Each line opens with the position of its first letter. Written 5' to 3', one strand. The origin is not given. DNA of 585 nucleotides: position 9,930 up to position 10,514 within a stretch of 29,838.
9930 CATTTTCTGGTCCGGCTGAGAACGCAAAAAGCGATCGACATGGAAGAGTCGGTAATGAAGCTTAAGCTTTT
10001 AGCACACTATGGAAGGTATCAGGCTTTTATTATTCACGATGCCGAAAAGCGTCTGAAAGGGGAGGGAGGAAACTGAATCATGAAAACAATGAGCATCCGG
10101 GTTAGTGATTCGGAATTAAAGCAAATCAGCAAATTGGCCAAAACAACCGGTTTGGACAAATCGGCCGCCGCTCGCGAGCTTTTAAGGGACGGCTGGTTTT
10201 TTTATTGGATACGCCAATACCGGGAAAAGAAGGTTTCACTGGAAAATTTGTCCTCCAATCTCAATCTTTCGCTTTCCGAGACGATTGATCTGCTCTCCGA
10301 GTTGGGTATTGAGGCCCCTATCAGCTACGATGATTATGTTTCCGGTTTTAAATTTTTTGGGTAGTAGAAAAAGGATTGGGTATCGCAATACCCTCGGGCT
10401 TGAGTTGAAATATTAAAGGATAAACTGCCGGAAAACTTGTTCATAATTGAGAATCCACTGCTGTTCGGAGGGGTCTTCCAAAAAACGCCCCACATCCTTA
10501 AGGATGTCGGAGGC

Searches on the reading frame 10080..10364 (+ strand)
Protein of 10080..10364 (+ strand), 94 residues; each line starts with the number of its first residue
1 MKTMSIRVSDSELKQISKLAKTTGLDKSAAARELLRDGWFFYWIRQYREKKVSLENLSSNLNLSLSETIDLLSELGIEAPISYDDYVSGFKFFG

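Call 78: search_protein_families(library=ncbifam, proteins=[window:10080-10364:+], max_evalue=0.1)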
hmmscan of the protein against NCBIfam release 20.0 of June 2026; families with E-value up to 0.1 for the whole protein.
window:10080-10364:+ (94 aa): 2 families
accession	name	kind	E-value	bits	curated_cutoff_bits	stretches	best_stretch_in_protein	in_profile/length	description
NF046040.1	RelB_antitoxin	equivalog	0.00045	20.5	50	1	4-33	1-30/69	type II toxin-antitoxin system RelB family antitoxin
NF048017.1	antitoxin_RelB_like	equivalog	0.0042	17.3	50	1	8-37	2-31/70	type II toxin-antitoxin system RelB family antitoxin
